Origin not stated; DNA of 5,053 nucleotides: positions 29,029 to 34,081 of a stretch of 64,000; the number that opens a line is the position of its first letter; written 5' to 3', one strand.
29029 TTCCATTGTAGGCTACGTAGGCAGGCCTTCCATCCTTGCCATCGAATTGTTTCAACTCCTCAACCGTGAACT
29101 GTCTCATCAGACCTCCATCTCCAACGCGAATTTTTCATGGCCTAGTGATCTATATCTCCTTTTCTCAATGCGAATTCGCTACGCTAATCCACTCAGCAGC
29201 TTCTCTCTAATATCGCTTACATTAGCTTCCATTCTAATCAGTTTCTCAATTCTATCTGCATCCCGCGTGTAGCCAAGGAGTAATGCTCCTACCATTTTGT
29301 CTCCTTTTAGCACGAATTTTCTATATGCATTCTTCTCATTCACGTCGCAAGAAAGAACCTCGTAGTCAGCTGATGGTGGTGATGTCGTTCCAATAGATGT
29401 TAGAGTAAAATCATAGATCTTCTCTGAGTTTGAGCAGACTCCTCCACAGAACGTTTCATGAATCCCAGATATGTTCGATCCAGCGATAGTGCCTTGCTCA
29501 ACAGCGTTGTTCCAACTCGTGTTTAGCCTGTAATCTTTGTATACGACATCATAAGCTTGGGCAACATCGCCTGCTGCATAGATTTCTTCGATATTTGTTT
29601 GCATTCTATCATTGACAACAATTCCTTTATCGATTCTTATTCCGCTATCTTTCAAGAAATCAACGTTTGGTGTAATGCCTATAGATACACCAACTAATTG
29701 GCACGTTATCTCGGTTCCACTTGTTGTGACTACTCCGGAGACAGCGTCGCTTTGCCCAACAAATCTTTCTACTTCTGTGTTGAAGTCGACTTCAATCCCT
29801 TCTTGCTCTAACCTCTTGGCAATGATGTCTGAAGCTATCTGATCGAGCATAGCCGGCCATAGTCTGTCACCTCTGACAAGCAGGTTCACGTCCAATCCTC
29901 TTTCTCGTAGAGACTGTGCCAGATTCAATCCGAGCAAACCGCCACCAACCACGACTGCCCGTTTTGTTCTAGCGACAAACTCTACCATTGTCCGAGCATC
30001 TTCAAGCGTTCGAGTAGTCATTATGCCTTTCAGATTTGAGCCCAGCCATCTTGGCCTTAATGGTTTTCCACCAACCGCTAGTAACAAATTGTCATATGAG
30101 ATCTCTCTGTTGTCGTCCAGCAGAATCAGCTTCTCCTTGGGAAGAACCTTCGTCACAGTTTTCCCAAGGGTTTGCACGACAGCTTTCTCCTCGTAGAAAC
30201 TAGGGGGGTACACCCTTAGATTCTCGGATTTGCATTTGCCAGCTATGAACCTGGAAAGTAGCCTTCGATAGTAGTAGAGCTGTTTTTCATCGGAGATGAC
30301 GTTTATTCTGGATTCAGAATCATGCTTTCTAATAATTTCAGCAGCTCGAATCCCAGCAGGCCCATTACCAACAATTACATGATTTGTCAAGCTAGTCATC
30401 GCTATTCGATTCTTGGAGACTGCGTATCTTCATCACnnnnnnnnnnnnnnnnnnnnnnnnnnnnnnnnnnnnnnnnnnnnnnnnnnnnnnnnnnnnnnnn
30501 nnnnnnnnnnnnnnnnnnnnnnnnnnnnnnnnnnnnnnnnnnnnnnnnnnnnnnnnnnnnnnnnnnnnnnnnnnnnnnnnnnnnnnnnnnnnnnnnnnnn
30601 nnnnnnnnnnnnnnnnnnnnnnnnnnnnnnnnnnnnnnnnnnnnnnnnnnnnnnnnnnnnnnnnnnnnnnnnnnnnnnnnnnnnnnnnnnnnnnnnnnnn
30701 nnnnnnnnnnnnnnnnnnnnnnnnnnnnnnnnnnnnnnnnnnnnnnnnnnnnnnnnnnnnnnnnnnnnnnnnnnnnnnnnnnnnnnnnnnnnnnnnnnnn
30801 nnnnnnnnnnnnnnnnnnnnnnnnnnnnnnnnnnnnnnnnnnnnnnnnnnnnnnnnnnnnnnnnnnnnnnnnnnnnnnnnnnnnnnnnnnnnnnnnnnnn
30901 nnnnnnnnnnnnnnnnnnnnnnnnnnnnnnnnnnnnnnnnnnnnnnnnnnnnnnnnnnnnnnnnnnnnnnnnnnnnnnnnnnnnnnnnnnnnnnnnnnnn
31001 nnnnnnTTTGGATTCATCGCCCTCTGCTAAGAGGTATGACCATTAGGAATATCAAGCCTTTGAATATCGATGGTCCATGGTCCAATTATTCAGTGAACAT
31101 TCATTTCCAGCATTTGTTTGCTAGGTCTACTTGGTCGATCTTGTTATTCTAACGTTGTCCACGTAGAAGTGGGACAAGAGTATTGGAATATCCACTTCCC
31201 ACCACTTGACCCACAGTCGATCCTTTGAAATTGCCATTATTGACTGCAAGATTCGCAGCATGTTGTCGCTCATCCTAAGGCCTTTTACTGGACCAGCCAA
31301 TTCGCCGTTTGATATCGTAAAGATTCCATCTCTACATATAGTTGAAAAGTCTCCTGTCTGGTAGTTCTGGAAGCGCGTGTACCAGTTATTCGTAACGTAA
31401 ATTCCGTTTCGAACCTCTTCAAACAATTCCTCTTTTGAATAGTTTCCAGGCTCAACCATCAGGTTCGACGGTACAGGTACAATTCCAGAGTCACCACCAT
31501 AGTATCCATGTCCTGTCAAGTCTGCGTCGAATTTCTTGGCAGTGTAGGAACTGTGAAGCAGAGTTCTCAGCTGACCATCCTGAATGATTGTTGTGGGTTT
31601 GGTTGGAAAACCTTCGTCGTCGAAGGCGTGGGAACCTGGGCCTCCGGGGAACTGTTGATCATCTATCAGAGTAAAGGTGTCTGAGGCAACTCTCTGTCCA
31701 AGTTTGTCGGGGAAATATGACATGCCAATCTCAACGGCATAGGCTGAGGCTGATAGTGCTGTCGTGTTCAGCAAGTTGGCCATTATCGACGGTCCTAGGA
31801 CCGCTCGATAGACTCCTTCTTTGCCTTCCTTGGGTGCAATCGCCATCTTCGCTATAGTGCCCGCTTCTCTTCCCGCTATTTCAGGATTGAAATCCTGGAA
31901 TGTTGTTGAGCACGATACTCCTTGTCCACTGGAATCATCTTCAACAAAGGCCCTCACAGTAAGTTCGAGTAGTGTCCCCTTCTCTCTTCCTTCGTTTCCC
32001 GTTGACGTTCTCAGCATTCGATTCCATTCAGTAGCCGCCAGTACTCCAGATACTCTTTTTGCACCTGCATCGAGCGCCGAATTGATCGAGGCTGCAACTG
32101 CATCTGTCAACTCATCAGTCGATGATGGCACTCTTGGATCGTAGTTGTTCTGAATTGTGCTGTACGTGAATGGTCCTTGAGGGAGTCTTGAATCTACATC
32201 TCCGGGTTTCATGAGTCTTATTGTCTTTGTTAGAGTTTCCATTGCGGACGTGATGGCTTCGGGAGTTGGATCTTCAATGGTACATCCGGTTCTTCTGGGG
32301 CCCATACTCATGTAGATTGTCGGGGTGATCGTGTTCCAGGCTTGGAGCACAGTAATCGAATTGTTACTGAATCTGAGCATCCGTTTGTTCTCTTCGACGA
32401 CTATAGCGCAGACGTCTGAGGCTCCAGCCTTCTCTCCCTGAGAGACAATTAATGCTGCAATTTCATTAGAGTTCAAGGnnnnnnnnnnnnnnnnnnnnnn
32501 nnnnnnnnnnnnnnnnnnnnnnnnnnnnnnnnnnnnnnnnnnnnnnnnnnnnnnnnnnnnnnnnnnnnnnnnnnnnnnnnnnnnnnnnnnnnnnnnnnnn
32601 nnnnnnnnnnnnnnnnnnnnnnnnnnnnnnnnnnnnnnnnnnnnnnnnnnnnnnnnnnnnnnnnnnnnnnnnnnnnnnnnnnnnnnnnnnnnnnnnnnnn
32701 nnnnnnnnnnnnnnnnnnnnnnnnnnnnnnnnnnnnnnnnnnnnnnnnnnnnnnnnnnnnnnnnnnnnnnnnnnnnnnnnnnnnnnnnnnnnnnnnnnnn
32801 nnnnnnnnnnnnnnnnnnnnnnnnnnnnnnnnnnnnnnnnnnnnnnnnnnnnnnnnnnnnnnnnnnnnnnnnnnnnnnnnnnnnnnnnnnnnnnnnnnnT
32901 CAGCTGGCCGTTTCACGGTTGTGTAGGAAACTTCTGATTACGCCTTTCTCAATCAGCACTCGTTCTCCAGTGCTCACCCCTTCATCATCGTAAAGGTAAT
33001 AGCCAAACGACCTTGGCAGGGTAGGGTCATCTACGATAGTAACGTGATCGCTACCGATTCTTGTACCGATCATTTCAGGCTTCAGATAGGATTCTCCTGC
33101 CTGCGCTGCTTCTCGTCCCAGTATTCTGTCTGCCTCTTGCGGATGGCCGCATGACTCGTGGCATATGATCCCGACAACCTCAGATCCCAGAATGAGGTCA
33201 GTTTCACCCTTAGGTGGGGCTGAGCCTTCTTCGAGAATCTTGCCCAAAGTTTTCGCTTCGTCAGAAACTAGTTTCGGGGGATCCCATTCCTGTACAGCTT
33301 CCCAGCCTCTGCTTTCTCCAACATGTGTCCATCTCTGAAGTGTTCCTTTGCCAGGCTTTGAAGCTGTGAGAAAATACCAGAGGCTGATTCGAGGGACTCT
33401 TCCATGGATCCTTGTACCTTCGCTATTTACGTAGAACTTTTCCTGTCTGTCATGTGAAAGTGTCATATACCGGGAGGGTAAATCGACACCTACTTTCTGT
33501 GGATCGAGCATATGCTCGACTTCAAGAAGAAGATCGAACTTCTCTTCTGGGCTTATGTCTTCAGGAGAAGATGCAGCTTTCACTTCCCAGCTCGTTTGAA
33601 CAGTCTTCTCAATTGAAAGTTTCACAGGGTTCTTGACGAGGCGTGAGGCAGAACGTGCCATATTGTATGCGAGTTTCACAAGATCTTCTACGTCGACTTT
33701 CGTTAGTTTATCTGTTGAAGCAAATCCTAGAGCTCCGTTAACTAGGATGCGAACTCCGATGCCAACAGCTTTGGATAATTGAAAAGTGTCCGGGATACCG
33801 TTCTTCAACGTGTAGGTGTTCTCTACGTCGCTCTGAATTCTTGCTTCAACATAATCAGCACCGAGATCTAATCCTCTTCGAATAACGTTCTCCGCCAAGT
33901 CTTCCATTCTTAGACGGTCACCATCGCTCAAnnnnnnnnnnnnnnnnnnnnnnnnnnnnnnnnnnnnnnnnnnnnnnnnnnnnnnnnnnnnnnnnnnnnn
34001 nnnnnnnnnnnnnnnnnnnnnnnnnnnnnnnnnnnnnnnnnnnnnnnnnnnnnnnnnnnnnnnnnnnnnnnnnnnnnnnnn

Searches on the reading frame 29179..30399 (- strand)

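Call 68: search_protein_families(library=pfam, proteins=[window:29179-30399:-], max_evalue=0.00001)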
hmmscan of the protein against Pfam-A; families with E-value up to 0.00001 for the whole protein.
window:29179-30399:- (406 aa): 7 families
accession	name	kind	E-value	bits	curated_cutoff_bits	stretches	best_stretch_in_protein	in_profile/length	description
PF07992.20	Pyr_redox_2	-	9.3e-59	199.7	26.1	1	6-303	2-291/291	Pyridine nucleotide-disulphide oxidoreductase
PF00070.33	Pyr_redox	-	4.7e-20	72.3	22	1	147-226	1-80/82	Pyridine nucleotide-disulphide oxidoreductase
PF13738.12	Pyr_redox_3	-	3.2e-12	46.8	30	1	80-277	102-305/305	Pyridine nucleotide-disulphide oxidoreductase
PF18267.7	Rubredoxin_C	-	1.1e-10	41.7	25.9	1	327-391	6-69/70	Rubredoxin NAD+ reductase C-terminal domain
PF03486.20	HI0933_like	-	1.1e-07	32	50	0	7-40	3-34/244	HI0933-like protein Rossmann domain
PF01494.25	FAD_binding_3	-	2.7e-06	27.3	22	0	148-176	4-32/349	FAD binding domain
PF00890.30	FAD_binding_2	-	5.8e-06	26.2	20.4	0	148-175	2-29/414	FAD binding domain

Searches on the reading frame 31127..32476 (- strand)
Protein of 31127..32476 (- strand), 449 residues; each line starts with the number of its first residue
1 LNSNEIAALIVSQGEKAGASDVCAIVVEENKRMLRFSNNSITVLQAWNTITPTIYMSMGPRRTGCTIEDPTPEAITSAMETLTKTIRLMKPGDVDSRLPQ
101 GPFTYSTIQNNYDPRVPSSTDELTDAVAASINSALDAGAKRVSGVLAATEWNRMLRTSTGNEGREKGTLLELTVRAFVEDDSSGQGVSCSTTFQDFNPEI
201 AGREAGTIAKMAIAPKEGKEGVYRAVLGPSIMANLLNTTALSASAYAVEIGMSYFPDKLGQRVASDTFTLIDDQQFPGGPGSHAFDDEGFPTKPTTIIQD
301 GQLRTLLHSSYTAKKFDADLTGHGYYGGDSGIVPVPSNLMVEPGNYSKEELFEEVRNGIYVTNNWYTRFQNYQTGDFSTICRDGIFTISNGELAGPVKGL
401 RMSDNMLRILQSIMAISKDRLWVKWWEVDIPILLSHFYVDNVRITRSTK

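Call 68: search_protein_families(library=pfam, proteins=[window:31127-32476:-], max_evalue=0.00001)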
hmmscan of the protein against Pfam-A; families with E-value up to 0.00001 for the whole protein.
window:31127-32476:- (449 aa): 2 families
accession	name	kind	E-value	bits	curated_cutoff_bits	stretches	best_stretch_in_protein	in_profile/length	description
PF19289.4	PmbA_TldD_3rd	-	7.2e-60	202.3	22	1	221-445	2-219/220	PmbA/TldA metallopeptidase C-terminal domain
PF19290.4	PmbA_TldD_2nd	-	2.5e-06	28.3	20.9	1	128-211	15-107/109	PmbA/TldA metallopeptidase central domain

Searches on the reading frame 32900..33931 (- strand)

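Call 68: search_protein_families(library=pfam, proteins=[window:32900-33931:-], max_evalue=0.00001)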
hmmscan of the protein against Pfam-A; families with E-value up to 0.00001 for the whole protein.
window:32900-33931:- (343 aa): 3 families
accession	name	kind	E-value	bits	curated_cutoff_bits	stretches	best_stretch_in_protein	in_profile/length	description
PF19289.4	PmbA_TldD_3rd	-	3.5e-25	88.9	22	1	242-342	2-95/220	PmbA/TldA metallopeptidase C-terminal domain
PF19290.4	PmbA_TldD_2nd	-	1.8e-12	48.1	20.9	1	122-227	2-102/109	PmbA/TldA metallopeptidase central domain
PF01523.21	PmbA_TldD_1st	-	1.2e-11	45.1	20.9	1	28-92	1-65/65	PmbA/TldA metallopeptidase domain 1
